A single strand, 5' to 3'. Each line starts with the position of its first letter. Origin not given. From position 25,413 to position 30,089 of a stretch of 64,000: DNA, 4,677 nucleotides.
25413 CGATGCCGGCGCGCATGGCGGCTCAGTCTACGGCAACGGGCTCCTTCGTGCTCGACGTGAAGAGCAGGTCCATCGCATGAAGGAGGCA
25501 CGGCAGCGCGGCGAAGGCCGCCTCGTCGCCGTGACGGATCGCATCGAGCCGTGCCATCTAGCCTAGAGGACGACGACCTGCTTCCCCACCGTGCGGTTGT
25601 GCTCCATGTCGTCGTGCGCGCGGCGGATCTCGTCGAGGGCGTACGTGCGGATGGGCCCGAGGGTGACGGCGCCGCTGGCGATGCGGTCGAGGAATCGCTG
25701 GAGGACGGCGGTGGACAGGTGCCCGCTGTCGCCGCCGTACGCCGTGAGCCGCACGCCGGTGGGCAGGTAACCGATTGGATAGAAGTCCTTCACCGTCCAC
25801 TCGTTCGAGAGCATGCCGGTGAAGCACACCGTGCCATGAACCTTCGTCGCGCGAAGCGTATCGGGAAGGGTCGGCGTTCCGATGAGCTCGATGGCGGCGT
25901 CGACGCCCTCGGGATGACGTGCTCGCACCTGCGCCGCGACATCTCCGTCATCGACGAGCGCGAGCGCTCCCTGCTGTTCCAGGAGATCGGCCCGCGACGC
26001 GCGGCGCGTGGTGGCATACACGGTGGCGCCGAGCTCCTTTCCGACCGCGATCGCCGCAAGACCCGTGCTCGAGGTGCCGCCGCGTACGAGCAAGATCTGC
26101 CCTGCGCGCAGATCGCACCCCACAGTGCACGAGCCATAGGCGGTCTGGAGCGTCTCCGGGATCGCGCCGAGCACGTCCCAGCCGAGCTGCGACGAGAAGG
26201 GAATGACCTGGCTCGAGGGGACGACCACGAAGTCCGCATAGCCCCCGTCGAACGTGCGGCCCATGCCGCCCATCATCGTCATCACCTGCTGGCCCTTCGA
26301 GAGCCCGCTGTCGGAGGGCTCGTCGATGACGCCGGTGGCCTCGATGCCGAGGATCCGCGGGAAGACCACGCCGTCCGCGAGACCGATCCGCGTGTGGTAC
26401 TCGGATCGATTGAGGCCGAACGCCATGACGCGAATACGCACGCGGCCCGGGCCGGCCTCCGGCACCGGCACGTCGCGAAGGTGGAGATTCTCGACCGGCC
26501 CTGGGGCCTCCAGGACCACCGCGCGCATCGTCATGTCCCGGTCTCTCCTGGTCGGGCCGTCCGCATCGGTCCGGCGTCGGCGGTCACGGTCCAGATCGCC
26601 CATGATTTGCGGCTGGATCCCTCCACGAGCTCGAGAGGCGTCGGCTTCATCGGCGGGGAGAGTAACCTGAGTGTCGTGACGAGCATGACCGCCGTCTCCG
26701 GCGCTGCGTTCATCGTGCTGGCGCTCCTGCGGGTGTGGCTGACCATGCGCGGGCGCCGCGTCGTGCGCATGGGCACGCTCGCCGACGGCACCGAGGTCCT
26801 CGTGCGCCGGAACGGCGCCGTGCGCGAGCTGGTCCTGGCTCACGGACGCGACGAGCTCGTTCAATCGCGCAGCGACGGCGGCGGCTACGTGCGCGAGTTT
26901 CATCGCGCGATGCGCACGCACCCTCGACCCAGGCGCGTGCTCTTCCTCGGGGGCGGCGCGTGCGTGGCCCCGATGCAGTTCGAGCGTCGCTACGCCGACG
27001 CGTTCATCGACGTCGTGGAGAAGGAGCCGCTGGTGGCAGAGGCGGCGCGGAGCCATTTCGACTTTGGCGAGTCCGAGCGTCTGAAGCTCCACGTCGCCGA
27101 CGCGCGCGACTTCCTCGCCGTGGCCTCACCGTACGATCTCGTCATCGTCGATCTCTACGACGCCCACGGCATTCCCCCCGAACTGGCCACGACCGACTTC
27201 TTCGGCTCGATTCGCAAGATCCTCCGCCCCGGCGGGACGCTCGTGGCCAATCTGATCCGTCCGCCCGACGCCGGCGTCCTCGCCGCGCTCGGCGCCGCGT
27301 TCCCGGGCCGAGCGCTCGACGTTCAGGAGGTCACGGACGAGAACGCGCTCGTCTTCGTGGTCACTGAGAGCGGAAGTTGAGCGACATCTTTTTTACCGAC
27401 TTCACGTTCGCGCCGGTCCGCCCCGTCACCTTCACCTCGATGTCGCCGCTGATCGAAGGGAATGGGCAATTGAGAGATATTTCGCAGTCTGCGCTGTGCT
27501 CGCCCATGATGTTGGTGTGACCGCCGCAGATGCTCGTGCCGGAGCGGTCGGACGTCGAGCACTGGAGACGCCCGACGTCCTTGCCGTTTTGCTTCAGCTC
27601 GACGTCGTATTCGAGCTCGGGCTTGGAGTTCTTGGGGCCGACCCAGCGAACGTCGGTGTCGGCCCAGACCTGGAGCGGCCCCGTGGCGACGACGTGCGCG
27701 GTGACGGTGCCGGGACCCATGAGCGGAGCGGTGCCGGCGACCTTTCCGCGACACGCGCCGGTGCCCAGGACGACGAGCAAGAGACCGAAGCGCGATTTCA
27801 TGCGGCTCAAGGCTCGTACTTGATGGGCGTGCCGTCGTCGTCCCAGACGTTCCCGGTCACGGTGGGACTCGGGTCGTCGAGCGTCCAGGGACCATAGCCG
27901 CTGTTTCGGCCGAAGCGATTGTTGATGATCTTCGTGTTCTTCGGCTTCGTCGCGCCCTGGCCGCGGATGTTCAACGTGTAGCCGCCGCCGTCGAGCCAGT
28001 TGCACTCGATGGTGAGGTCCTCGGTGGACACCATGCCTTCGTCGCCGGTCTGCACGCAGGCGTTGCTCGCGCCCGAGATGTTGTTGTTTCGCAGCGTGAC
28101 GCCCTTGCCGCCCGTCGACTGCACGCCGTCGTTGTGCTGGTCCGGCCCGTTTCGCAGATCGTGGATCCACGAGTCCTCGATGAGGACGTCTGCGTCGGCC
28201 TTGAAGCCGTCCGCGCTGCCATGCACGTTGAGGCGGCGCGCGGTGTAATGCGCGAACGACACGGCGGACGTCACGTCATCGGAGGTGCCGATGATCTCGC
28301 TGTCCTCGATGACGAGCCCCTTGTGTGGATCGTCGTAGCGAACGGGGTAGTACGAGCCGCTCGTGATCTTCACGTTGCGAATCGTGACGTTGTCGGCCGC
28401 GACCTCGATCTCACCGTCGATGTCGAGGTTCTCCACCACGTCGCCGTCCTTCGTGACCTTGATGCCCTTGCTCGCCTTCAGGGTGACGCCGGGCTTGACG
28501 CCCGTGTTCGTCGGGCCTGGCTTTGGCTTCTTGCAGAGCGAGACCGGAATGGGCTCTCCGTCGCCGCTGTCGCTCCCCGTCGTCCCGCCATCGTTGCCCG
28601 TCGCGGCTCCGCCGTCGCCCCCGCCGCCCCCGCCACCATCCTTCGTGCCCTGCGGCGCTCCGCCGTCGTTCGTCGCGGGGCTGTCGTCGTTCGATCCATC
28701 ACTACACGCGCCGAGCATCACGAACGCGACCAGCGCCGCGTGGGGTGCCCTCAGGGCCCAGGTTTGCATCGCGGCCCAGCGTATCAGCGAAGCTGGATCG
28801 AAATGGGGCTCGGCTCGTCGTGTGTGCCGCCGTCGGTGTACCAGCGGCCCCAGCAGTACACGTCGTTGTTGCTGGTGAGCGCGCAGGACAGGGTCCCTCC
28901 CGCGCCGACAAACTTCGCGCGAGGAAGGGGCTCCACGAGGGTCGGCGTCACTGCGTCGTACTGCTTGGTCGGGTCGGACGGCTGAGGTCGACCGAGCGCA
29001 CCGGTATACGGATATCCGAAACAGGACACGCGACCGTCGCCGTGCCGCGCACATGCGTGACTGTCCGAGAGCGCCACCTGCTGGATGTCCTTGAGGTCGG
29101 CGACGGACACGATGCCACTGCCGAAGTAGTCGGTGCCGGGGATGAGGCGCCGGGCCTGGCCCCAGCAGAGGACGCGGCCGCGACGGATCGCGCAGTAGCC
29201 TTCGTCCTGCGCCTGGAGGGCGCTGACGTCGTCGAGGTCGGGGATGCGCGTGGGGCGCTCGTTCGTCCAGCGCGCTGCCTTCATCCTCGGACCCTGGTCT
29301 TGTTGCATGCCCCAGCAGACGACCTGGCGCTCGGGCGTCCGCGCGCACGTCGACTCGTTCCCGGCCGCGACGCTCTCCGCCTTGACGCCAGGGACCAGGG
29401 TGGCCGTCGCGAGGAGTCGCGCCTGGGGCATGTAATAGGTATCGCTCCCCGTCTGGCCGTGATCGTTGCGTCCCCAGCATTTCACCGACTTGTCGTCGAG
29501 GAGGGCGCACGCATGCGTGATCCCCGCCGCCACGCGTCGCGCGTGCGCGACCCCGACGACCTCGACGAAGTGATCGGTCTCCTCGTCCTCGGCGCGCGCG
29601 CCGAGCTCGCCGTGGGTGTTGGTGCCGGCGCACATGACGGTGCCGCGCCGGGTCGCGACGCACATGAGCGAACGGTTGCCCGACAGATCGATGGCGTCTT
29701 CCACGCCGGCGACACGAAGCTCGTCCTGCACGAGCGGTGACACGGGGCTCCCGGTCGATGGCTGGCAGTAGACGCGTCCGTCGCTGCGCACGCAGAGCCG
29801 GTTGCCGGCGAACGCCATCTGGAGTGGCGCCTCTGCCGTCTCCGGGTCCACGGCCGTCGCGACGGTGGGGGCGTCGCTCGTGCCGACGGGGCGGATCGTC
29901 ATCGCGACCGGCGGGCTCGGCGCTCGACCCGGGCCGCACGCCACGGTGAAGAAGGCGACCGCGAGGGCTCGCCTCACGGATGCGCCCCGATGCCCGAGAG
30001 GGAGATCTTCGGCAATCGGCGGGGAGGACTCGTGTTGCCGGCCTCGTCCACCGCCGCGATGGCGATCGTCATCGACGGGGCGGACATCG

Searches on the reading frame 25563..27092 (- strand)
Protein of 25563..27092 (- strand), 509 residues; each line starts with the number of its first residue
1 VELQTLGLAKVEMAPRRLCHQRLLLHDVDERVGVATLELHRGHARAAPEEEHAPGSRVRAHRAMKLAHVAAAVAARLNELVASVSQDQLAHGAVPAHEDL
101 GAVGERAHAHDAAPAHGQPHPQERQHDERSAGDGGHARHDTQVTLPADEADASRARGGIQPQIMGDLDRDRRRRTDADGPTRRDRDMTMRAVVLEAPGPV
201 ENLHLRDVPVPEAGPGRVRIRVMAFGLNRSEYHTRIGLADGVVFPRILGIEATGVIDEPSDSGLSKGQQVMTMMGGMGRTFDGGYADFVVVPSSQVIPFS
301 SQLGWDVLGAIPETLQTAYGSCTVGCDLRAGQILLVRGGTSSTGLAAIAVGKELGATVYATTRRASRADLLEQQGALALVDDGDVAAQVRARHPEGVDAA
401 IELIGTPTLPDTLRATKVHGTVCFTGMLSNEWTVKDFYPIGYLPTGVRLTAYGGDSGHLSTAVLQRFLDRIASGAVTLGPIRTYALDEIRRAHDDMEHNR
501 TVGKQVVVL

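Call 12: search_protein_families(library=pfam, proteins=[window:25563-27092:-], max_evalue=0.001)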
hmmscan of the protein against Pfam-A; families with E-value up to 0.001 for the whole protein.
window:25563-27092:- (509 aa): 3 families
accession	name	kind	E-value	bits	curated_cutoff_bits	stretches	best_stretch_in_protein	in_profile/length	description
PF00107.32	ADH_zinc_N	-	2e-14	54.1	31.8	1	344-433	3-96/129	Zinc-binding dehydrogenase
PF13602.12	ADH_zinc_N_2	-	1.5e-13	52.3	27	1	375-507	2-134/134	Zinc-binding dehydrogenase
PF08240.17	ADH_N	-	9.6e-12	45.5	23.5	1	214-299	1-102/104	Alcohol dehydrogenase GroES-like domain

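Call 75: search_protein_families(library=ncbifam, proteins=[window:25563-27092:-], max_evalue=0.001)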
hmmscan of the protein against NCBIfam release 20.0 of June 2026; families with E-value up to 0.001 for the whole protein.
window:25563-27092:- (509 aa): 17 families
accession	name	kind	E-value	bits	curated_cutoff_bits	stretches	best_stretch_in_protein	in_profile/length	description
TIGR02824.1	quinone_pig3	subfamily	2.1e-41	142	296.8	1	189-507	1-323/325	putative NAD(P)H quinone oxidoreductase, PIG3 family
TIGR02823.1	oxido_YhdH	subfamily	8.5e-23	80.7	297.25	1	243-508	55-323/324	acrylyl-CoA reductase family protein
NF010344.0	PRK13771.1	subfamily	3.7e-21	75.4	349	2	278-507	111-331/334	putative alcohol dehydrogenase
NF041172.1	AcrlCoa_red_Thmprot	equivalog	1.3e-18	67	500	2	278-504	111-329/334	acryloyl-CoA reductase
TIGR01751.1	crot-CoA-red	equivalog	2e-15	56.4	378.55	1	280-391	137-250/398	crotonyl-CoA carboxylase/reductase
NF051456.1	acrylyl_AcuI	equivalog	2.9e-15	55.9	440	1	205-428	17-244/325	acrylyl-CoA reductase (NADPH)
TIGR03989.1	Rxyl_3153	subfamily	2.3e-11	43.6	440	1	283-502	139-364/370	NDMA-dependent alcohol dehydrogenase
NF003808.0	PRK05396.1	equivalog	4.6e-11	42.2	380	1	269-434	105-271/341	L-threonine 3-dehydrogenase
NF041097.1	keto_inos_dh_IolM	equivalog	6.4e-11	41.5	450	1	277-506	145-386/389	scyllo-inosose 3-dehydrogenase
TIGR00692.1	tdh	equivalog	8e-10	38.3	458.35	1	272-507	106-338/340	L-threonine 3-dehydrogenase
NF007375.0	PRK09880.1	equivalog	1.3e-08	34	469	1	281-429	122-269/344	L-idonate 5-dehydrogenase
NF008024.0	PRK10754.1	subfamily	2.4e-08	33.4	348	1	194-507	7-325/327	NADPH:quinone reductase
NF007489.0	PRK10083.1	equivalog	2.7e-08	33.2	376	1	189-258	1-67/339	Zn-dependent oxidoreductase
TIGR03451.1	mycoS_dep_FDH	equivalog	1.1e-07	31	512.9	1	201-258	12-68/358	S-(hydroxymethyl)mycothiol dehydrogenase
NF041183.1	Pks2_ls1_myc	equivalog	2.5e-07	27.9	2400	1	192-399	1409-1616/2086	sulfolipid-1 biosynthesis phthioceranic/hydroxyphthioceranic acid synthase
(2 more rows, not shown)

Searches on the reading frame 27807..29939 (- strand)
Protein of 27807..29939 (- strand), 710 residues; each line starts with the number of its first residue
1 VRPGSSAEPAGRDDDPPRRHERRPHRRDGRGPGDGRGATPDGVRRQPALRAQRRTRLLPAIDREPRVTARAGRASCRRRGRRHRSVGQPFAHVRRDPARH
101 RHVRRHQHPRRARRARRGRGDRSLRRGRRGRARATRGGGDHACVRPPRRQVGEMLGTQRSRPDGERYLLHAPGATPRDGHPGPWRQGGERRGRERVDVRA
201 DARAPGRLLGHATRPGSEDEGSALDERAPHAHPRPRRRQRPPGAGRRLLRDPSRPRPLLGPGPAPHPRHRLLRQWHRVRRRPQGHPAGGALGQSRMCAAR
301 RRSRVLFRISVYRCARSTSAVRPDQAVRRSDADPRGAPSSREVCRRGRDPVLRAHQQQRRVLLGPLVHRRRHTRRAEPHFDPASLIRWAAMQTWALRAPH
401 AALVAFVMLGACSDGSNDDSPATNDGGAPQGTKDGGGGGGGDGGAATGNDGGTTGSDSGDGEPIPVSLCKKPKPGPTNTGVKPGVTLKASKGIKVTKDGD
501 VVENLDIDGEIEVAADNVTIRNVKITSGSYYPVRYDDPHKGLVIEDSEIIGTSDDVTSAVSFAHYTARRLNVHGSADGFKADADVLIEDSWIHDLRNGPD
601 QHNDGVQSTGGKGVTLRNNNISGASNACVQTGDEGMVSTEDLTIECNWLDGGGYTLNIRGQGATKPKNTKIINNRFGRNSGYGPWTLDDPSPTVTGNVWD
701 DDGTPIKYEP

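Call 12: search_protein_families(library=pfam, proteins=[window:27807-29939:-], max_evalue=0.001)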
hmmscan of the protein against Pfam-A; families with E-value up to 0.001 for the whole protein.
window:27807-29939:- (710 aa): 1 family
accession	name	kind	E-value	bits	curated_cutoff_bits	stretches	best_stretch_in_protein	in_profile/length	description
PF13229.12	Beta_helix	-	1.8e-09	37.8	25.9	1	515-698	7-157/158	Right handed beta helix region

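Call 75: search_protein_families(library=ncbifam, proteins=[window:27807-29939:-], max_evalue=0.001)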
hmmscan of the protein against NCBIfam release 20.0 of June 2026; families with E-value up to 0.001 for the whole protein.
window:27807-29939:- (710 aa): 0 families
